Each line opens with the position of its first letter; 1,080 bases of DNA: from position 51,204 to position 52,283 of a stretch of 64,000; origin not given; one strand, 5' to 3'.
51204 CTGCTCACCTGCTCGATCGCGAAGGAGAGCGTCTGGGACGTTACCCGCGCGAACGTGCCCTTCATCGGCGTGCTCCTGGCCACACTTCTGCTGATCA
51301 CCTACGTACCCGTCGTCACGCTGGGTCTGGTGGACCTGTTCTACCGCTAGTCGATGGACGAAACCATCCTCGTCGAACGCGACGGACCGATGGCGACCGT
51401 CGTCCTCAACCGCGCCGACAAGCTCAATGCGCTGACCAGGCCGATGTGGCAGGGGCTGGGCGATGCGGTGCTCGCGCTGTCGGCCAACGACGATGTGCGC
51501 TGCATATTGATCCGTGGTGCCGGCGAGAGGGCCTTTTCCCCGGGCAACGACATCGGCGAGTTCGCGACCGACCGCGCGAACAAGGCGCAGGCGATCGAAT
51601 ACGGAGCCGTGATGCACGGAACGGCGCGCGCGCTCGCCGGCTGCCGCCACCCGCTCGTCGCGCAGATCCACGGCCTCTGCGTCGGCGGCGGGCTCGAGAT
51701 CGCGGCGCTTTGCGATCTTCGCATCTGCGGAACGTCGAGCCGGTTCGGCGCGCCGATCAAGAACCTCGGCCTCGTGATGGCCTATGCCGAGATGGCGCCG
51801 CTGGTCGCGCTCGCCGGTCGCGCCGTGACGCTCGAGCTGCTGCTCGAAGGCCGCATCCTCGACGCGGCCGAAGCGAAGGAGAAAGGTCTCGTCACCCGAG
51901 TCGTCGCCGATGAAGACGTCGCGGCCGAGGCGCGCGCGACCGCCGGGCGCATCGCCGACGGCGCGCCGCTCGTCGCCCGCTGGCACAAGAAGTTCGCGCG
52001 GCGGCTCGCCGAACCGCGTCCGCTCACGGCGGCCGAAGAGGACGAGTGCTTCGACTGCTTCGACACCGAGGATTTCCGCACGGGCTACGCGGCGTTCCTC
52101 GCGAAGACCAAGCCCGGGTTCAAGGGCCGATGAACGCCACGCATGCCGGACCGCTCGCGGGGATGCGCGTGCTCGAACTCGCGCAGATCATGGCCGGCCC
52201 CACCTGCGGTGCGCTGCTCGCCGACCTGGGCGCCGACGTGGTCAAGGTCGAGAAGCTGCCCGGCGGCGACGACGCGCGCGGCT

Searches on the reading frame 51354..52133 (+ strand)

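Call 55: search_protein_families(library=pfam, proteins=[window:51354-52133:+], max_evalue=0.0001)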
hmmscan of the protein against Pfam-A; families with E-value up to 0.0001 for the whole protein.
window:51354-52133:+ (259 aa): 2 families
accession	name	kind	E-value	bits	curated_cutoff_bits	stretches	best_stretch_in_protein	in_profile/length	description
PF00378.25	ECH_1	-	3.2e-40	138.5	27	1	13-258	6-250/251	Enoyl-CoA hydratase/isomerase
PF16113.10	ECH_2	-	1.1e-27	97.9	27.2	1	14-241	2-231/335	Enoyl-CoA hydratase/isomerase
